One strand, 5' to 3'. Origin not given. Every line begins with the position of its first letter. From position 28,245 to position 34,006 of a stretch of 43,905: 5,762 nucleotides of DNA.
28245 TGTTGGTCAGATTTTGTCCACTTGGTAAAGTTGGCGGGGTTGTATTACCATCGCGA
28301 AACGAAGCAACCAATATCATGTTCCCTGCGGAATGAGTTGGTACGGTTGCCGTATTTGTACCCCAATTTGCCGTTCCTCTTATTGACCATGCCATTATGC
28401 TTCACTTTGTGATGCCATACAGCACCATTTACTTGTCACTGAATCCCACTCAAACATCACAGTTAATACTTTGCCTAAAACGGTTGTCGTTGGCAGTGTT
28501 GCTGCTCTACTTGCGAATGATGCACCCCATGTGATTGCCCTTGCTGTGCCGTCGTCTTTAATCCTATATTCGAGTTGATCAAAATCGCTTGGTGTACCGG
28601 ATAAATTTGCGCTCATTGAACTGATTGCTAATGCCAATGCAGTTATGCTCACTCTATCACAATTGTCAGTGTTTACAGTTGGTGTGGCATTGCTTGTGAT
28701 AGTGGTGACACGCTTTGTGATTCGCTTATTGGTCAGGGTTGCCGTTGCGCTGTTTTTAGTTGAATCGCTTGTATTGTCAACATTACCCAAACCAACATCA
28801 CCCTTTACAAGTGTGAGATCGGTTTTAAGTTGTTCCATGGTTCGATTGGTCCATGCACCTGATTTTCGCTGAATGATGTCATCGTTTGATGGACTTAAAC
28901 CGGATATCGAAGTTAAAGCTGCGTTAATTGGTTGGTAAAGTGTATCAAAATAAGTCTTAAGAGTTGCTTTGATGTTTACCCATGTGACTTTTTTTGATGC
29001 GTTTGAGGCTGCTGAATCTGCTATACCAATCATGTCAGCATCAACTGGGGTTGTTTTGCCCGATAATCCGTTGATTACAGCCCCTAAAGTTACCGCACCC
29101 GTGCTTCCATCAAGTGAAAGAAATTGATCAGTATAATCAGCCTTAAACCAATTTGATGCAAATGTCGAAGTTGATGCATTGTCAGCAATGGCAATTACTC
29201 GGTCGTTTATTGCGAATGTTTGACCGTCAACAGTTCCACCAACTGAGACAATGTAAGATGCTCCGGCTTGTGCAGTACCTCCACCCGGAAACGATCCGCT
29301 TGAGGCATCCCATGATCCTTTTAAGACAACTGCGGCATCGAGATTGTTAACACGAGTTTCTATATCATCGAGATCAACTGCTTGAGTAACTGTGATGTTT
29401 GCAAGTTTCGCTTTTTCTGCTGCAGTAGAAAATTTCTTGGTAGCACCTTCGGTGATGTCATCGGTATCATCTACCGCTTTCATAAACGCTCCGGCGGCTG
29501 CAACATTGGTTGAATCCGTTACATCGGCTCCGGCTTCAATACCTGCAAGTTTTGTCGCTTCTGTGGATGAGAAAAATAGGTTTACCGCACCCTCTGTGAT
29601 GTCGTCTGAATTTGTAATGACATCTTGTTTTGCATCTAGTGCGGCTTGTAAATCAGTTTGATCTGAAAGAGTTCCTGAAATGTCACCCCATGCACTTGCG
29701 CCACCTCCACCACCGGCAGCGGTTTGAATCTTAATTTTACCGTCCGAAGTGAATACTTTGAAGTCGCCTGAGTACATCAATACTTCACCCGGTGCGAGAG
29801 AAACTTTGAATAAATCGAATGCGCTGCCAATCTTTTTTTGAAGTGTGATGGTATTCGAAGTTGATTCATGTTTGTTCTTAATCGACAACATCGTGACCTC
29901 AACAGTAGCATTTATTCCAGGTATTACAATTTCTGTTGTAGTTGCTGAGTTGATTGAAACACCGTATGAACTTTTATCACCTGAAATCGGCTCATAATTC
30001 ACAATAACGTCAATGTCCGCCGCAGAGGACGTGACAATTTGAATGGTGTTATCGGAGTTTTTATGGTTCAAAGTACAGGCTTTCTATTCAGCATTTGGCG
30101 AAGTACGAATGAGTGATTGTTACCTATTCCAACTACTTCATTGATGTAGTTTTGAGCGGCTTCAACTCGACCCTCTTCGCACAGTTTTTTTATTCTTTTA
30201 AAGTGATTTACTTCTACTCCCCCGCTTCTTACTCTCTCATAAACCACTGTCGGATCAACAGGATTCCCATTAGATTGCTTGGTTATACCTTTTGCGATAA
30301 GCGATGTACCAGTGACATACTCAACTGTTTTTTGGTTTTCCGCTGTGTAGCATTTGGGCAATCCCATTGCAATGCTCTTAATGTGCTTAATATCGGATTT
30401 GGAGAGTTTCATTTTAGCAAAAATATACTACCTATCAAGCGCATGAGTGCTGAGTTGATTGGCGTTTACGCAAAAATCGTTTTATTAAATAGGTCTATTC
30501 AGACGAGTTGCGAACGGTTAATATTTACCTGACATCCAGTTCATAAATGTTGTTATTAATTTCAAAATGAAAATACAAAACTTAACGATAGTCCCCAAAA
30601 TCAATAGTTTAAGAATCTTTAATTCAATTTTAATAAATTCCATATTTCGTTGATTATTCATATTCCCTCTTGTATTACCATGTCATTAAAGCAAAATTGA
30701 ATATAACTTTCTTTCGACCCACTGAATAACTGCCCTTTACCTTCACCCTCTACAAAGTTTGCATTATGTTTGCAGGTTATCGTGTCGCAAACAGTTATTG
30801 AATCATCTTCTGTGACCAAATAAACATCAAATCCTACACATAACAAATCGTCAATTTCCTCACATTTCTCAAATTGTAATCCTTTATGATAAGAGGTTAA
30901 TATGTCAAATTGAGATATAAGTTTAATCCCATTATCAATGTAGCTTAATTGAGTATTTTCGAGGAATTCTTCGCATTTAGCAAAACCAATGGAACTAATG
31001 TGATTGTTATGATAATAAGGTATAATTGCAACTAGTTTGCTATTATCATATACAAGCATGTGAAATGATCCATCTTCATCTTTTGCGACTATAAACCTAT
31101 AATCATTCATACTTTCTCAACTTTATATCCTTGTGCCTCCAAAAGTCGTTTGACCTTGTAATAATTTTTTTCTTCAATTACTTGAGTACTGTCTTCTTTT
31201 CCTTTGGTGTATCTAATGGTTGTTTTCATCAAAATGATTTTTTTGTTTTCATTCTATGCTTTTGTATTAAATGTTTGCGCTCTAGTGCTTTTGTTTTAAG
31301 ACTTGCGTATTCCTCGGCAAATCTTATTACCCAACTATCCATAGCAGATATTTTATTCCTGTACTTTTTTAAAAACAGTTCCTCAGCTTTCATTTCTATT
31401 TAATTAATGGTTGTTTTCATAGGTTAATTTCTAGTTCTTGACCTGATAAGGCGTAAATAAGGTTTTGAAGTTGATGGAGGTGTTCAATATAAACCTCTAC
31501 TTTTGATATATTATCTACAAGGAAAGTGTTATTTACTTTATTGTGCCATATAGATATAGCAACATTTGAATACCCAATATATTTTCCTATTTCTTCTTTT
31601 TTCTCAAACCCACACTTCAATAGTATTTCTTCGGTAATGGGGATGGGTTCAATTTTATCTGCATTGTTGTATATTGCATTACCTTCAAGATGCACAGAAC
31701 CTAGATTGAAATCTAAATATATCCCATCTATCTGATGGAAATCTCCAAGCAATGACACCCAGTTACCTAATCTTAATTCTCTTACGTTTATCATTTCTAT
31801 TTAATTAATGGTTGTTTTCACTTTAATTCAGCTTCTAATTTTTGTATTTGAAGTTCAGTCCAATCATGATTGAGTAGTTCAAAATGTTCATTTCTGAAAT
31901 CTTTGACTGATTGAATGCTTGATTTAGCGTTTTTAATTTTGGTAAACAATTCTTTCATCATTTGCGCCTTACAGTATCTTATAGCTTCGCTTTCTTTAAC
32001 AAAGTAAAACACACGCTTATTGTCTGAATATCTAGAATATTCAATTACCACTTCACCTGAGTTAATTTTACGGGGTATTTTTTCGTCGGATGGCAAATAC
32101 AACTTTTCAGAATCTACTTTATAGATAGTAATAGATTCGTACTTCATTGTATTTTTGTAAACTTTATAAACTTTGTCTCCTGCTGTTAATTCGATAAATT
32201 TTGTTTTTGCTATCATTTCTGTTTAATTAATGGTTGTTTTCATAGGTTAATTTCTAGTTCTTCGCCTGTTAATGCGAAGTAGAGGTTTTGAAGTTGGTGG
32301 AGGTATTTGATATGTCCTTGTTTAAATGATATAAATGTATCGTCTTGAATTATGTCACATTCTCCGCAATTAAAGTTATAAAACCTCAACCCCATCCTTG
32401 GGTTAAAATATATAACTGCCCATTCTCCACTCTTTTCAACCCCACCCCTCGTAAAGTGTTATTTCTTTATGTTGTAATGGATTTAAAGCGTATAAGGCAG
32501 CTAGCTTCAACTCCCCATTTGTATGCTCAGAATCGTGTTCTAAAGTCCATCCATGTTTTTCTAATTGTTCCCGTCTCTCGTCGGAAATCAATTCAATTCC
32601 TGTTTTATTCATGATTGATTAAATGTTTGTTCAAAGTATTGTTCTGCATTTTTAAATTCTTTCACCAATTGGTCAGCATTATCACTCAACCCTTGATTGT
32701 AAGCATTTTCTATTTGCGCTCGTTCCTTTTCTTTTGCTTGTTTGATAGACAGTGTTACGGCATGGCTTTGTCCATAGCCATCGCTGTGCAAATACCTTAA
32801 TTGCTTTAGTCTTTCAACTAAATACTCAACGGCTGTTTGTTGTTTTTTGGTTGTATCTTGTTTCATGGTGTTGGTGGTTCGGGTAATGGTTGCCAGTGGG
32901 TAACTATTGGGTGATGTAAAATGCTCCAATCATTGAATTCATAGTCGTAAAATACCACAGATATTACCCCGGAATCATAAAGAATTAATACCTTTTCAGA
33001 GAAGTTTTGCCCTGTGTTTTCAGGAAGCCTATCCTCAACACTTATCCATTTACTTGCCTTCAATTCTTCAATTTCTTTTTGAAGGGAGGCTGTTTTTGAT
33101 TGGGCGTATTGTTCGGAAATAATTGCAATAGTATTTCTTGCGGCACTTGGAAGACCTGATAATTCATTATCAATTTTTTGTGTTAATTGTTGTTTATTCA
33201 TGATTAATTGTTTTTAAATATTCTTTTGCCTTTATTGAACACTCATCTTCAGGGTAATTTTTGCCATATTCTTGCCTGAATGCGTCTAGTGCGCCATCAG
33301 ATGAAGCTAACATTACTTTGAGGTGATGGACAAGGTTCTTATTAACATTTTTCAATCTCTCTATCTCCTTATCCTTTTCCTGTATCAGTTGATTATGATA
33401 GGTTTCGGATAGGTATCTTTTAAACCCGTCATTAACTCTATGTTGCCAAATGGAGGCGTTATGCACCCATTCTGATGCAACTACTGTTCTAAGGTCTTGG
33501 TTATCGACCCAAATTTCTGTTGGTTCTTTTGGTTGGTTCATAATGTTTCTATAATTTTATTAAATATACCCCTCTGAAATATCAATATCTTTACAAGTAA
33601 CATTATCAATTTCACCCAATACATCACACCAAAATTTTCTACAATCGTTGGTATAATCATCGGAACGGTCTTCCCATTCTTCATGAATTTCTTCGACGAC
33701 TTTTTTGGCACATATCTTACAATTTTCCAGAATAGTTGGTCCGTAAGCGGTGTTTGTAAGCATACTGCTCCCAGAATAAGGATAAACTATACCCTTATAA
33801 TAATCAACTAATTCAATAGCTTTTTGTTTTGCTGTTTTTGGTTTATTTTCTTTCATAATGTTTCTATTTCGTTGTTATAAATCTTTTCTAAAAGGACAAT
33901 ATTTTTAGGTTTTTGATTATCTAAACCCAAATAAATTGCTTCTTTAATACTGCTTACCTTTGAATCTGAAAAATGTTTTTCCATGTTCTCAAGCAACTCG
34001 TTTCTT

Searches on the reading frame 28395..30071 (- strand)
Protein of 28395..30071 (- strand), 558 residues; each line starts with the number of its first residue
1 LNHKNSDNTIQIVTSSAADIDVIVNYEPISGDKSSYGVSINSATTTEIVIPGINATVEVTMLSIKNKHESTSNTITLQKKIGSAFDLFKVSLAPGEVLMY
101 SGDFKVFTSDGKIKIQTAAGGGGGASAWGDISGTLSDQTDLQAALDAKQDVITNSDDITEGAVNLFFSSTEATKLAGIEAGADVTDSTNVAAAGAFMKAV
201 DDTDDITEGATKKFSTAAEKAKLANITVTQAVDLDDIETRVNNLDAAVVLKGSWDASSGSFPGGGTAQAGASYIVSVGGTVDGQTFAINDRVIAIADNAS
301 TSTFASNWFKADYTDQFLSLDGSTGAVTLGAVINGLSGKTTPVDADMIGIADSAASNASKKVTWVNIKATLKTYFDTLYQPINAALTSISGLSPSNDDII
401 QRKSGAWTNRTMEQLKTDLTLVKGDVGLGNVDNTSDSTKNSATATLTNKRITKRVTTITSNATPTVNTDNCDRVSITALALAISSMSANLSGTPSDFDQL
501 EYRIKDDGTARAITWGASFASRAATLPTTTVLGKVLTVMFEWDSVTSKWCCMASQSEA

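Call 11: search_protein_families(library=phrogs, proteins=[window:28395-30071:-], max_evalue=0.001)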
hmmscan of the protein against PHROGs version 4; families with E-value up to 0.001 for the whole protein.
window:28395-30071:- (558 aa): 3 families
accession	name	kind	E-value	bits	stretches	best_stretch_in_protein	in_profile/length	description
phrog_3030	-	unknown function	2.1e-32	113.4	1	418-553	131-267/272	-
phrog_25379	-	tail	2e-06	28.2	1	61-314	71-312/384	tail protein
phrog_13892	-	tail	3.4e-06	27.3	1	419-534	561-671/676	minor tail protein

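Call 12: search_protein_families(library=pfam, proteins=[window:28395-30071:-], max_evalue=0.01)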
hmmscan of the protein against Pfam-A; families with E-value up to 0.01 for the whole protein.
window:28395-30071:- (558 aa): 0 families

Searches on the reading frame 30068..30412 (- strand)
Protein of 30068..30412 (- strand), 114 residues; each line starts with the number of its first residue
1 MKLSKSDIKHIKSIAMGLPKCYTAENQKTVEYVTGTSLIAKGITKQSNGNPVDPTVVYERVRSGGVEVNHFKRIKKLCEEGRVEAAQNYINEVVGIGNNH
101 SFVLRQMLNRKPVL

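Call 11: search_protein_families(library=phrogs, proteins=[window:30068-30412:-], max_evalue=0.001)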
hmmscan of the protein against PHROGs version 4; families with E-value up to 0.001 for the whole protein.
window:30068-30412:- (114 aa): 0 families

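Call 12: search_protein_families(library=pfam, proteins=[window:30068-30412:-], max_evalue=0.01)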
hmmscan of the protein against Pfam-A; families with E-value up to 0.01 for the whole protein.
window:30068-30412:- (114 aa): 0 families

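Call 62: search_solved_structures(query=window:30068-30412:-, max_evalue=10)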
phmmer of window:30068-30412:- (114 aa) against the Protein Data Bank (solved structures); distinct sequences matched with E-value up to 10: 2.
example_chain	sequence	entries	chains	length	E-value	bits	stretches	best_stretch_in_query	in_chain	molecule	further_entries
5fzr_A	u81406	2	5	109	0.41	14.2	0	76-108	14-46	DESIGNED TPR PROTEIN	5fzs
5fzq_A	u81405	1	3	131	0.8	13.3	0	76-108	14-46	DESIGNED TPR PROTEIN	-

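Call 74: search_protein_representatives(protein=window:30068-30412:-)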
Query: 114 residues. Proteins with E-value up to 0.001 (for the whole library): 50; up to 1e-10: 10; up to 1e-30: 0. The best 50 are listed.
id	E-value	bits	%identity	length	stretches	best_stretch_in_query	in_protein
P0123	2.9e-26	108.0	48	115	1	2-112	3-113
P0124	1.5e-24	102.5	47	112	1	1-110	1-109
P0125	1.0e-20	90.2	47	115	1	1-106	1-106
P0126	2.8e-19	85.5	43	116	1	1-107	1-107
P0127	8.3e-17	77.6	39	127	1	5-113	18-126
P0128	1.4e-14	70.4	43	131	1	2-107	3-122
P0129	2.2e-13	66.6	38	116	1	1-106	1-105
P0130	8.3e-12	61.5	42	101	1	4-101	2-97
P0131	9.1e-12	61.4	36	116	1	1-110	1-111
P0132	1.4e-11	60.7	40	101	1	2-92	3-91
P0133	1.3e-10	57.6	36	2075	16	10-69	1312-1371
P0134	6.5e-10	55.4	35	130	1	5-109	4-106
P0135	2.3e-08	50.4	34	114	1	2-107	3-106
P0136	3.4e-08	49.9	31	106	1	3-100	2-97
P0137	6.3e-08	49.0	32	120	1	3-113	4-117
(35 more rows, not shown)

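Call 77: search_protein_families(library=pfam, alignment_id=A3, max_evalue=0.01)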
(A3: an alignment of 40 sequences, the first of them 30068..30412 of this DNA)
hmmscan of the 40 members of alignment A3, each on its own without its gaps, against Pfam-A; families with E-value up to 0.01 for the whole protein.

A. member 1, window:30068-30412:- (114 aa): 0 families

B. families by the number of members that match (of 40 scanned): 7 families
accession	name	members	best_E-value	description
PF02671.26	PAH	1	0.0006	Paired amphipathic helix repeat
PF20648.2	DUF6809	1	0.0026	Family of unknown function (DUF6809)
PF10723.15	RepB-RCR_reg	1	0.0032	Replication regulatory protein RepB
PF25610.1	HR1_TOCA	1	0.0078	TOCA family HR1 domain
PF13713.11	BRX_N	1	0.0081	Transcription factor BRX N-terminal domain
PF17735.7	BslA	1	0.009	Biofilm surface layer A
PF18644.7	Phage_int_SAM_6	1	0.0094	Phage integrase SAM-like domain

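Call 78: search_solved_structures(query=A3, max_evalue=10)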
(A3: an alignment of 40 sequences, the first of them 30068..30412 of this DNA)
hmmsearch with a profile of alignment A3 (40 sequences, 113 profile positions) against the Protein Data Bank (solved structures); distinct sequences matched with E-value up to 10: 14.
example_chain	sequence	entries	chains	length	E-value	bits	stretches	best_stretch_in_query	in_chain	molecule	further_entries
6w6x_A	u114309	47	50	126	4.4e-05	26.7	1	65-109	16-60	De novo designed ABLE protein | De novo designed ABLE | D-ABLE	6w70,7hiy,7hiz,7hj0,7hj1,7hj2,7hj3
6x8n_A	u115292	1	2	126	0.00024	24.3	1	65-109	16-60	De novo designed ABLE protein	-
9tau_A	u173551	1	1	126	0.00038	23.7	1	65-109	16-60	De novo photoenzyme variant ABLE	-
9taq_A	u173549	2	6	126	0.00077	22.7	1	65-109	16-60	De novo photoenzyme variant ABLE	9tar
9tav_A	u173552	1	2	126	0.0014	21.8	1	66-107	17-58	De novo photoenzyme photoABLE2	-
9tas_A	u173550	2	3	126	0.0081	19.4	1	65-105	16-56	De novo photoenzyme photoABLE1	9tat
9dwa_A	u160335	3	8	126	0.036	17.3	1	71-108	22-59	De novo designed FABLE protein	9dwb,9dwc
7odf_A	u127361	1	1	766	0.11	15.8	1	27-73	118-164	Cas_phi3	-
5fzr_A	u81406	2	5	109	0.42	13.9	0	50-105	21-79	DESIGNED TPR PROTEIN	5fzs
5fzq_A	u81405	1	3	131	0.52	13.6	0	56-105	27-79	DESIGNED TPR PROTEIN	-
11gp_A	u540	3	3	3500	0.84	12.9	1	62-107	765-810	Virion DNA-directed RNA polymerase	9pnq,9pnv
9pnr_A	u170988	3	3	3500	0.84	12.9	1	62-107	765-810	Virion DNA-directed RNA polymerase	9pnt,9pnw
8v9t_V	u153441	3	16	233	1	12.7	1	9-31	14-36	Helicase loader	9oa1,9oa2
8gji_A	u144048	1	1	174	1.9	11.8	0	67-111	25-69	GCG binder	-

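Call 82: predict_structure(alignment_id=A3)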
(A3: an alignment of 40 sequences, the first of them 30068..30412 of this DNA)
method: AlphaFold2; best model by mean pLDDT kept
length: 114 residues; sequences in the alignment: 40
mean_pLDDT: 93.9   pTM: 0.71
mean pLDDT of the five models: 93.9, 92.9, 92.5, 92.2, 91.7
residues with pLDDT >= 90: 95; 70-90: 15; 50-70: 4; < 50: 0
segments of 3 or more residues with pLDDT < 50: none
pLDDT, mean of each block of 10 residues (from residue 1): 97 97 91 97 96 97 92 98 98 94 89 63
secondary structure, 60 per line:
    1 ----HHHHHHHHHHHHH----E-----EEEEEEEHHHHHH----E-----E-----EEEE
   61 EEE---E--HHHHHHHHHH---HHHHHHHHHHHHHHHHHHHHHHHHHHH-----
elements in order: H5-17 E28-34 H35-40 E57-63 H70-79 H83-109

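Call 84: fold_search(model_id=the predicted structure, library=pdb)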
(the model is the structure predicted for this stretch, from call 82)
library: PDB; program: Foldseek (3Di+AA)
matches with E <= 10: 106; with E <= 0.001: 0
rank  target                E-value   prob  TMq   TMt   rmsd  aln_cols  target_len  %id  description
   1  1gpm_A                1.1e+00  0.06  0.15  0.05   9.5        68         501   18  ESCHERICHIA COLI GMP SYNTHETASE COMPLEXED WITH AMP AND PYROPHOSPHATE (released 1996-01-29)
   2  7z18_A                1.3e+00  0.09  0.29  0.24  15.8       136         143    9  E. coli C-P lyase bound to a PhnK ABC dimer and ATP (released 2022-05-25)
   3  4xb6_A                2.0e+00  0.10  0.32  0.27  13.2       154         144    8  Structure of the E. coli C-P lyase core complex (released 2015-08-19)
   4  6ejq_F                2.2e+00  0.06  0.17  0.14  13.1        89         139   12  Crystal structure of a C-terminally truncated small terminase protein from the thermophilic bacteriophage G20c (released 2018-10-10)
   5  4xi1_A                2.4e+00  0.04  0.13  0.18  10.3        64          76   16  Crystal structure of U-box 2 of LubX / LegU2 / Lpp2887 from Legionella pneumophila str. Paris, wild-type (released 2015-01-21)
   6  7z17_A                2.7e+00  0.08  0.31  0.26  12.8       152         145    8  E. coli C-P lyase bound to a PhnK ABC dimer in an open conformation (released 2022-05-25)
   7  7p4i_A                2.7e+00  0.03  0.21  0.08  13.7       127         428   11  Structure of human ASCT1 transporter (released 2021-10-06)
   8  3cjl_B                2.9e+00  0.05  0.18  0.23  12.0        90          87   11  Crystal structure of a protein of unknown function (eca1910) from pectobacterium atrosepticum scri1043 at 2.20 A resol (released 2008-04-01)
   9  3zqp_E                2.9e+00  0.04  0.17  0.22  10.4        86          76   16  Crystal structure of the small terminase oligomerization domain from a SPP1-like bacteriophage (released 2011-12-28)
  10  9q8n_B                3.3e+00  0.02  0.16  0.13  19.9       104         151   10  Cryo-EM structure of Shigella flexneri LptDE bound by a Bicyclic peptide molecule (Compound 16) (released 2025-10-15)
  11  3bem_B                3.5e+00  0.08  0.33  0.22  12.1       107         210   11  Crystal structure of putative nitroreductase ydfN (2632848) from Bacillus subtilis at 1.65 A resolution (released 2007-12-04)
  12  1czd_A                3.5e+00  0.06  0.19  0.11  16.5        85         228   18  CRYSTAL STRUCTURE OF THE PROCESSIVITY CLAMP GP45 FROM BACTERIOPHAGE T4 (released 2000-03-03)
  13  6s3q_A                3.5e+00  0.05  0.24  0.09  11.4       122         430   12  Structure of human excitatory amino acid transporter 3 (EAAT3) in complex with TFB-TBOA (released 2020-07-08)
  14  3zqp_A                3.5e+00  0.04  0.17  0.22  10.4        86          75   16  Crystal structure of the small terminase oligomerization domain from a SPP1-like bacteriophage (released 2011-12-28)
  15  8iei_B                3.7e+00  0.04  0.21  0.11  14.0        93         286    9  Cryo-EM structure of GPR156A/B of G-protein free GPR156 (local refine) (released 2024-02-14)
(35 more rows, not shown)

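Call 94: fold_search(model_id=the predicted structure, library=viral)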
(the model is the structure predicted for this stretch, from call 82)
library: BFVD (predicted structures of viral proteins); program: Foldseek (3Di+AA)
matches with E <= 10: 171; with E <= 0.001: 1
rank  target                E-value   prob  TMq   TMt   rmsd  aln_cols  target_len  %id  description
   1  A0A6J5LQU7            5.9e-07  1.00  0.53  0.56   4.4       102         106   28  Uncharacterized protein [uncultured Caudovirales phage]
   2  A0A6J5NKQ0            2.1e-02  0.96  0.30  0.26  12.2       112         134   13  Uncharacterized protein [uncultured Caudovirales phage]
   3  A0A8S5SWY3            4.1e-01  0.12  0.17  0.13  14.7        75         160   19  Uncharacterized protein [Siphoviridae sp. ctZHD14]
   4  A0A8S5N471            5.0e-01  0.15  0.25  0.17  17.8       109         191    4  Uncharacterized protein [Myoviridae sp. ctTOm1]
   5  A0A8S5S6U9            6.5e-01  0.06  0.17  0.19  13.1       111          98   11  Uncharacterized protein [Siphoviridae sp. ctqwY3]
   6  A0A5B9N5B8            7.9e-01  0.05  0.18  0.08  20.2       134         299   12  Uncharacterized protein [Proteus phage Saba]
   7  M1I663                8.4e-01  0.30  0.30  0.38   8.2        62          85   22  (no name in the UniProt tables at hand)
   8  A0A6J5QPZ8            8.4e-01  0.06  0.20  0.08  15.7       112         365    7  Peptidase S74 domain-containing protein [uncultured Caudovirales phage]
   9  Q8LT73                1.0e+00  0.54  0.26  0.31   7.6        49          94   22  Uncharacterized protein [Vibrio phage VpV262]
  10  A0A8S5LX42            1.0e+00  0.05  0.13  0.15  17.5        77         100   14  Uncharacterized protein [Myoviridae sp. ctZgq1]
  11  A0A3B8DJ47            1.1e+00  0.11  0.22  0.25  13.2        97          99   16  Uncharacterized protein [Proteus phage Stubb]
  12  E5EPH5                1.1e+00  0.07  0.24  0.18  17.5       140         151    8  Uncharacterized protein [Acinetobacter phage Acj9]
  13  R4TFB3                1.2e+00  0.07  0.24  0.21  17.2       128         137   13  (no name in the UniProt tables at hand)
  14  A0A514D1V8            1.4e+00  0.04  0.13  0.14  10.8        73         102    7  Uncharacterized protein (Fragment) [Leviviridae sp.]
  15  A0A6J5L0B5            1.5e+00  0.08  0.25  0.27  15.3       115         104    7  Uncharacterized protein [uncultured Caudovirales phage]
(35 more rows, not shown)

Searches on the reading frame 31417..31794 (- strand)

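Call 11: search_protein_families(library=phrogs, proteins=[window:31417-31794:-], max_evalue=0.001)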
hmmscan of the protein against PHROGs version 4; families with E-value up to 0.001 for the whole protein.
window:31417-31794:- (125 aa): 1 family
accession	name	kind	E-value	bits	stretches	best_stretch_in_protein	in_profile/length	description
phrog_10066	-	unknown function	4.1e-24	86.4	1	2-124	1-135/136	-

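Call 12: search_protein_families(library=pfam, proteins=[window:31417-31794:-], max_evalue=0.01)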
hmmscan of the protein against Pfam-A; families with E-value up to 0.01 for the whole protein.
window:31417-31794:- (125 aa): 0 families

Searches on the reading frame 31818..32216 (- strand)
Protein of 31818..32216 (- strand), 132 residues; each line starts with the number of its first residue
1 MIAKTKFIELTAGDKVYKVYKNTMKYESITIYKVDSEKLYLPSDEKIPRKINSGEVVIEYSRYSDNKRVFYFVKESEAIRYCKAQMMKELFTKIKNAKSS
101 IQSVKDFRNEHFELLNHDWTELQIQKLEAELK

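Call 11: search_protein_families(library=phrogs, proteins=[window:31818-32216:-], max_evalue=0.001)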
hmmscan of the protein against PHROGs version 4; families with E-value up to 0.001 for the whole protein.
window:31818-32216:- (132 aa): 0 families

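Call 12: search_protein_families(library=pfam, proteins=[window:31818-32216:-], max_evalue=0.01)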
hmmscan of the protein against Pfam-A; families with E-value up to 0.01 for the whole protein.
window:31818-32216:- (132 aa): 1 family
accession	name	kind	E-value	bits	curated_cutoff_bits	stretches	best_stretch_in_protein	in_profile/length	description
PF17021.10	Mei5_like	-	0.0025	18.3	32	1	21-118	6-92/118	Putative double-strand recombination repair-like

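Call 64: search_solved_structures(query=window:31818-32216:-, max_evalue=10)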
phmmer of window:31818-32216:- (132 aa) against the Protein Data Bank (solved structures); distinct sequences matched with E-value up to 10: 2.
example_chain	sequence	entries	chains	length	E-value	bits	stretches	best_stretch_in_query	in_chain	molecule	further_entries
3to3_A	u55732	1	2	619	0.088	16.2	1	63-123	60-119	Petrobactin biosynthesis protein AsbB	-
5tmx_A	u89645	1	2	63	0.24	14.8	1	100-131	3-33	Protein SinI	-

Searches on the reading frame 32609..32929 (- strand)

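Call 31: search_protein_families(library=pfam, proteins=[window:32609-32929:-], max_evalue=0.05)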
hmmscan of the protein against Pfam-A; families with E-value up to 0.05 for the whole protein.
window:32609-32929:- (106 aa): 2 families
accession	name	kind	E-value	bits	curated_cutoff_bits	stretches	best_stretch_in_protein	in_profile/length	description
PF15871.10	JMY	-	0.0064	16.5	27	1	16-96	132-214/263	Junction-mediating and -regulatory protein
PF03357.26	Snf7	-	0.029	14.5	27.3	1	62-106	20-64/171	Snf7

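Call 44: search_protein_families(library=phrogs, proteins=[window:32609-32929:-], max_evalue=0.01)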
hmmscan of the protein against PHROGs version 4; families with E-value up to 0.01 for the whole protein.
window:32609-32929:- (106 aa): 0 families

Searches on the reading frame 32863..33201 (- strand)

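Call 31: search_protein_families(library=pfam, proteins=[window:32863-33201:-], max_evalue=0.05)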
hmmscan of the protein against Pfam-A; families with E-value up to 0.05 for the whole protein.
window:32863-33201:- (112 aa): 1 family
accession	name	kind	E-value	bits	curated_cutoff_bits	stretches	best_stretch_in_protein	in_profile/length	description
PF04448.17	DUF551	-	2.4e-12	48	22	1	51-111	1-68/68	Protein of unknown function (DUF551)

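Call 44: search_protein_families(library=phrogs, proteins=[window:32863-33201:-], max_evalue=0.01)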
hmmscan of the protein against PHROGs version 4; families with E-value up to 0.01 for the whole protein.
window:32863-33201:- (112 aa): 4 families
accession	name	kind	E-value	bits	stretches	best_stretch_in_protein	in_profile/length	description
phrog_924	-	unknown function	1.7e-13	51.8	1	34-111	66-151/267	-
phrog_7704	-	unknown function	1e-08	36.3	1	44-111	101-170/173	-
phrog_60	-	unknown function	8.9e-07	29.9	1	49-111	220-280/461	-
phrog_15198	-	unknown function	1.6e-06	29.2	1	35-109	67-152/159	-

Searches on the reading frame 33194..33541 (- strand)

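Call 31: search_protein_families(library=pfam, proteins=[window:33194-33541:-], max_evalue=0.05)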
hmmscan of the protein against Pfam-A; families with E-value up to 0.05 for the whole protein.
window:33194-33541:- (115 aa): 2 families
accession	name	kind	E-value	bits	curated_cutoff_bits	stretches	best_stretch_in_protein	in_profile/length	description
PF03469.19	XH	-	0.016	15.6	22.2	0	27-67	30-74/131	XH domain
PF14973.11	TINF2_N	-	0.047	14.5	29.4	0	33-97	59-124/149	TERF1-interacting nuclear factor 2 N-terminus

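Call 44: search_protein_families(library=phrogs, proteins=[window:33194-33541:-], max_evalue=0.01)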
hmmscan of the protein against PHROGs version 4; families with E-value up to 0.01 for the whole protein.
window:33194-33541:- (115 aa): 0 families

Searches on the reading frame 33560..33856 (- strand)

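Call 31: search_protein_families(library=pfam, proteins=[window:33560-33856:-], max_evalue=0.05)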
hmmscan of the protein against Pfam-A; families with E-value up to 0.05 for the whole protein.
window:33560-33856:- (98 aa): 0 families

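Call 44: search_protein_families(library=phrogs, proteins=[window:33560-33856:-], max_evalue=0.01)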
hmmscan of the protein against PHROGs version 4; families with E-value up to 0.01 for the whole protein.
window:33560-33856:- (98 aa): 1 family
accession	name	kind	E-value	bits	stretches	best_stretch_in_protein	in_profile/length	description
phrog_21441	-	unknown function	1.3e-06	29.7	1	9-85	3-74/75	-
